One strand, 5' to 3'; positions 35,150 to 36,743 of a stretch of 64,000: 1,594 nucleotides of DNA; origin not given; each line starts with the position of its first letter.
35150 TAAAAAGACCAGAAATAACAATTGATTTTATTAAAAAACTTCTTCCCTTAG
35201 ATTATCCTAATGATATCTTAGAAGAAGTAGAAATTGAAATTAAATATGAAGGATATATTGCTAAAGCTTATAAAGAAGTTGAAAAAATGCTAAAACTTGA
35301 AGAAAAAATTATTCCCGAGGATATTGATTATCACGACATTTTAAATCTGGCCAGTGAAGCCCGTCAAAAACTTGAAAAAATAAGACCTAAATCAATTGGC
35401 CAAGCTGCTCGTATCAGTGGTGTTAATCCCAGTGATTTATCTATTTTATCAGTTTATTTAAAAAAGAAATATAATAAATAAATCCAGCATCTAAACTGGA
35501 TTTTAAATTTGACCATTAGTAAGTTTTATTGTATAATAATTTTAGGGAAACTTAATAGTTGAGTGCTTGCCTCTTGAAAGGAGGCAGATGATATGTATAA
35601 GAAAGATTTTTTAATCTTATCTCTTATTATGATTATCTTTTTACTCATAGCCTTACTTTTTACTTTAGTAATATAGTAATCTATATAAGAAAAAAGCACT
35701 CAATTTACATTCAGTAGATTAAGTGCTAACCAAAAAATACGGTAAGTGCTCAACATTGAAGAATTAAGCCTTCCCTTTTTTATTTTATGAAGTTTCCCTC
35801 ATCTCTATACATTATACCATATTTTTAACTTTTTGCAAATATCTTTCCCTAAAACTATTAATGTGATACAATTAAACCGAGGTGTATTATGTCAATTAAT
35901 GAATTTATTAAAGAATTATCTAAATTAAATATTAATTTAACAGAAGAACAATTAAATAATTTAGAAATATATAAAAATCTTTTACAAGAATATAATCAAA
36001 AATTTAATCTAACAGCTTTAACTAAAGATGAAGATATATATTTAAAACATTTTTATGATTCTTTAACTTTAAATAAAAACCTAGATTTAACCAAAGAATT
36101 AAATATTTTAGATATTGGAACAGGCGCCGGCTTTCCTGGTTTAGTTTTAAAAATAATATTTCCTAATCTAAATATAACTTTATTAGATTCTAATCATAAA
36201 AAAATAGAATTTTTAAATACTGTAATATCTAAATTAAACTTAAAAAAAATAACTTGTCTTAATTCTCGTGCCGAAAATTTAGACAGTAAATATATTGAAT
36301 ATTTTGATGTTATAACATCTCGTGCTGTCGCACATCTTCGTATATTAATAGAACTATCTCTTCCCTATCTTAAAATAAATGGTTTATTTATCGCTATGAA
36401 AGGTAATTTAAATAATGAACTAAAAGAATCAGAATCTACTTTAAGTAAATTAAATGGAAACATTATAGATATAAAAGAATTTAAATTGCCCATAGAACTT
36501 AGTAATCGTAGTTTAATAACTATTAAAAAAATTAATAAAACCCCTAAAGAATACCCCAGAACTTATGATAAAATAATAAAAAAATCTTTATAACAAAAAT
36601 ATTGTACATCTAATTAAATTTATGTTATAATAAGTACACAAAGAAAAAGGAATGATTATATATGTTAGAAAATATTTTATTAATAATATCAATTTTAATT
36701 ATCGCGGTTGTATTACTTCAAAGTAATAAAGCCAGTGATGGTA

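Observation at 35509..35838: Module C: unannotated 27-aa hydrophobic peptide gene with sequestered SD and a convergent antisense RNA in the 400-bp mnmG-rsmG gap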

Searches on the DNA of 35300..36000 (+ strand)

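Call 4: search_rna_families(source=window, start=35300, end=36000, threshold=evalue, max_evalue=10, show_alignments=3)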
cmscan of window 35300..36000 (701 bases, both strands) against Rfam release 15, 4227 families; matches with E-value up to 10: 9.
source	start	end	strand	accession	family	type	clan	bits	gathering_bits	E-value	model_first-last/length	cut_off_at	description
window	35690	35741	-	RF02838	Ref55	Gene; sRNA;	-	20.6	43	3.3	1-54/54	no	Enterococcus sRNA 55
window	35672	35726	+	RF02418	Spd-sr07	Gene; sRNA;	-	19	55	3.1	1-63/63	no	Streptococcus sRNA Spd-sr07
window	35411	35493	-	RF04027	mir-1422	Gene; miRNA;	-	17.7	60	3.4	1-84/84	no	mir-1422 microRNA precursor family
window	35649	35700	-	RF04280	mir-890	Gene; miRNA;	CL00136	17.6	56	0.69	1-74/74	no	mir-890 microRNA precursor family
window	35695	35728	+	RF01413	miR-430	Gene; miRNA;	CL00096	16.9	47.3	3.7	18-52/70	no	miR-430 microRNA precursor family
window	35647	35726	+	RF03004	Lacto-phage-1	Gene; sRNA;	-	14.6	50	5.5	1-81/81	no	Lacto-phage-1 RNA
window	35558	35661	+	RF01468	rli32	Gene; sRNA;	-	12.1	100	9.2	1-147/147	no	Listeria sRNA rli32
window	35565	35649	+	RF01412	BsrG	Gene; sRNA;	-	10.4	55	6.9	35-129/259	no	BsrG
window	35551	35642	-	RF02763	IsrM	Gene; sRNA;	-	10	376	2.7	112-204/329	no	IsrM sRNA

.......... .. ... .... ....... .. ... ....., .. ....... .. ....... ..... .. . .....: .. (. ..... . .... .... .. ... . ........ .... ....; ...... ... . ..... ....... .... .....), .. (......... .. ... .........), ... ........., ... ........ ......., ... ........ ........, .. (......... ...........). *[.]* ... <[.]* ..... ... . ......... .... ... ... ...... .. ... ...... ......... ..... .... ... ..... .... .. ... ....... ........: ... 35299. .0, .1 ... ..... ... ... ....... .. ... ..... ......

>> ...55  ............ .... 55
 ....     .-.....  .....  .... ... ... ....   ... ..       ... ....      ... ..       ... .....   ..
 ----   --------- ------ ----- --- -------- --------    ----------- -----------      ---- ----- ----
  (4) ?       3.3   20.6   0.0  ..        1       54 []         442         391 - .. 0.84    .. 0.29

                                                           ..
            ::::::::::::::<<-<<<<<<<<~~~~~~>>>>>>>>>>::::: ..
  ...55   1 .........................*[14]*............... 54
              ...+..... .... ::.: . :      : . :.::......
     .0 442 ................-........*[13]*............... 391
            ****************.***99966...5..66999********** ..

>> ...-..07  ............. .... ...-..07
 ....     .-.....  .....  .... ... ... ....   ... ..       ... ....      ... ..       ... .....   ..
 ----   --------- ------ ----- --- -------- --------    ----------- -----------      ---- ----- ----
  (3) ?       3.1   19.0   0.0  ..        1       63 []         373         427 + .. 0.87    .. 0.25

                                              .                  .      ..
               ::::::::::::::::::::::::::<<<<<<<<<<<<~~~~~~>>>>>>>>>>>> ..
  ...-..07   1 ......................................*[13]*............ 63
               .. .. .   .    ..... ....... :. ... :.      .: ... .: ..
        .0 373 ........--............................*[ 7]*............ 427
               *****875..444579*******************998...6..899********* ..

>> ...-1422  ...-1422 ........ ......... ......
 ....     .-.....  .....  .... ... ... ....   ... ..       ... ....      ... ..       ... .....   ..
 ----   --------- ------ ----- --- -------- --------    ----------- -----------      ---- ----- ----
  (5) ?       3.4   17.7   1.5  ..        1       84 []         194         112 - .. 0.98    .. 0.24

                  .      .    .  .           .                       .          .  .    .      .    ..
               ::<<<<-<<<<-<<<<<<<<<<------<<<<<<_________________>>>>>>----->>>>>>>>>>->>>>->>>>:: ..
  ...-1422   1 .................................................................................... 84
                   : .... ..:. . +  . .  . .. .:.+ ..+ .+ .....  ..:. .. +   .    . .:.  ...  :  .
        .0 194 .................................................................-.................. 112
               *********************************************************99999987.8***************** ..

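Call 25: search_dna_similar(query=window:35505-35845:+, collection=plasmids, mode=distant, max_evalue=0.01)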
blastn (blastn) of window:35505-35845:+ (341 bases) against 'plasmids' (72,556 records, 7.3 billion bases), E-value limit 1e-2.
No match.

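Call 26: search_dna_similar(query=window:35505-35845:+, collection=phages, mode=distant, max_evalue=0.01)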
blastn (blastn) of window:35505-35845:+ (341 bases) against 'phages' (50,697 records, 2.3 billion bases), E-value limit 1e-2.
No match.

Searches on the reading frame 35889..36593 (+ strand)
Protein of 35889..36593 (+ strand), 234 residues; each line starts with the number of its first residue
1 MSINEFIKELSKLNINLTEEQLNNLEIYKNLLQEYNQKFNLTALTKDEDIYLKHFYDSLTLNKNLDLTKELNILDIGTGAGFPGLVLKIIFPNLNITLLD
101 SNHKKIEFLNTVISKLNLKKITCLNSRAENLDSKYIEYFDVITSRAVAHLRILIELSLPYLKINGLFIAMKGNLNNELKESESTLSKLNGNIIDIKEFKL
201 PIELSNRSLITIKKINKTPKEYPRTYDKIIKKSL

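Call 11: find_encoding_contigs(protein=window:35889-36593:+, flank=3000, max_places=6)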
Protein window:35889-36593:+ (234 aa): 2 contigs read that carry it; 2 places shown.
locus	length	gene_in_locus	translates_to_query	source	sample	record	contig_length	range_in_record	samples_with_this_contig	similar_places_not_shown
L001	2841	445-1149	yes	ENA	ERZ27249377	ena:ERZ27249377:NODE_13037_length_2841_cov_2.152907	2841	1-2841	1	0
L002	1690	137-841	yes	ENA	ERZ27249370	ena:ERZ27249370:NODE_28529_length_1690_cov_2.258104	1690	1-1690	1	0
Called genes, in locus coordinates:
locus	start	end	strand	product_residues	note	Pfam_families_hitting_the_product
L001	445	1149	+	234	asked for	PF02527:GidB, PF05175:MTS (weak), PF13847:Methyltransf_31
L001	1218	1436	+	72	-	PF03840:SecG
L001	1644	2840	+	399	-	?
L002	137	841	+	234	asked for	PF02527:GidB, PF05175:MTS (weak), PF13847:Methyltransf_31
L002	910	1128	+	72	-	PF03840:SecG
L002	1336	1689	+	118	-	?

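Call 13: find_related_loci(query=window:35889-36593:+, collection=genome_contigs, flank=3000)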
Query window:35889-36593:+ (234 aa) in genome_contigs; peptide patterns used: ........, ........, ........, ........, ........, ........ (x = any residue, [..] = any of these).
142 stretches matched a pattern; 23 encode a relative of the query (tblastn E <= 1e-3); 23 distinct loci.
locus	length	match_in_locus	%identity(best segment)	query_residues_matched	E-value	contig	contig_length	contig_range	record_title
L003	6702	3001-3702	87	1-234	1e-131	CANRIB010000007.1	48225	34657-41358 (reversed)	MAG: uncultured Bacilli bacterium isolate Lapin-022__bin92 genome assembly, contig: Lapin-022__NODE_677_length_48225_cov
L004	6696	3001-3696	74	1-232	7e-107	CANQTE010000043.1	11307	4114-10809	MAG: uncultured Bacilli bacterium isolate Lapin-008__bin76 genome assembly, contig: Lapin-008__NODE_5907_length_11307_co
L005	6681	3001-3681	71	1-227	1e-103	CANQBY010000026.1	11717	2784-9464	MAG: uncultured Bacilli bacterium isolate Lapin-001__bin80 genome assembly, contig: Lapin-001__NODE_5100_length_11717_co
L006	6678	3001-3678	71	1-226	2e-98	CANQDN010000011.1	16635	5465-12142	MAG: uncultured Bacilli bacterium isolate Lapin-007__bin4 genome assembly, contig: Lapin-007__NODE_1230_length_16635_cov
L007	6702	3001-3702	65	1-234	4e-96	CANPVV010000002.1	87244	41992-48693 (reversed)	MAG: uncultured Bacilli bacterium isolate Lapin-001__bin38 genome assembly, contig: Lapin-001__NODE_384_length_87244_cov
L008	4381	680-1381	64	1-234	3e-95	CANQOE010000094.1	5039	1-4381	MAG: uncultured Bacilli bacterium isolate Lapin-033__bin60 genome assembly, contig: Lapin-033__NODE_13447_length_5039_co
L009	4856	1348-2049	65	1-234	1e-90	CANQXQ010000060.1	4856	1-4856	MAG: uncultured Bacilli bacterium isolate Lapin-020__bin23 genome assembly, contig: Lapin-020__NODE_27001_length_4856_co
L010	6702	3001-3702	62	1-234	2e-89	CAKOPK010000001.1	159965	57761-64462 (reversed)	MAG: uncultured Bacilli bacterium isolate REFINED_METABAT215_TOP10_CONTIGS_1500_ASSEMBLY_K77_MERGED__Hadza_MoBio_hadza-E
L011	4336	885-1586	66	1-234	3e-89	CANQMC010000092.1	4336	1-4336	MAG: uncultured Bacilli bacterium isolate Lapin-014__bin58 genome assembly, contig: Lapin-014__NODE_18666_length_4336_co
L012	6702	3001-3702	61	1-234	4e-86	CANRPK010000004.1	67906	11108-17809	MAG: uncultured Bacilli bacterium isolate Lapin-018__bin95 genome assembly, contig: Lapin-018__NODE_322_length_67906_cov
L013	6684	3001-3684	60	1-228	9e-85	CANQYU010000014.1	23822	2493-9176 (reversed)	MAG: uncultured Bacilli bacterium isolate Lapin-015__bin56 genome assembly, contig: Lapin-015__NODE_1876_length_23822_co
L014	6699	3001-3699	58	1-234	8e-79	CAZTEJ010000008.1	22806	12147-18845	MAG TPA_asm: uncultured Clostridium sp. isolate SRP225648_co1_382 genome assembly, contig: NODE_5207_length_22806_cov_35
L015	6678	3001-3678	55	1-227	5e-74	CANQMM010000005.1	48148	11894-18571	MAG: uncultured Bacilli bacterium isolate Lapin-013__bin24 genome assembly, contig: Lapin-013__NODE_452_length_48148_cov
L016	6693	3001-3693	54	1-231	6e-73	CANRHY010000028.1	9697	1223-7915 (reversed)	MAG: uncultured Bacilli bacterium isolate Lapin-022__bin86 genome assembly, contig: Lapin-022__NODE_7118_length_9697_cov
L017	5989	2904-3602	54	1-234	8e-71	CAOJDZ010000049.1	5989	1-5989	MAG TPA_asm: uncultured Clostridia bacterium isolate SRR15604485_bin.17_metawrap_v1.3_MAG genome assembly, contig: NODE.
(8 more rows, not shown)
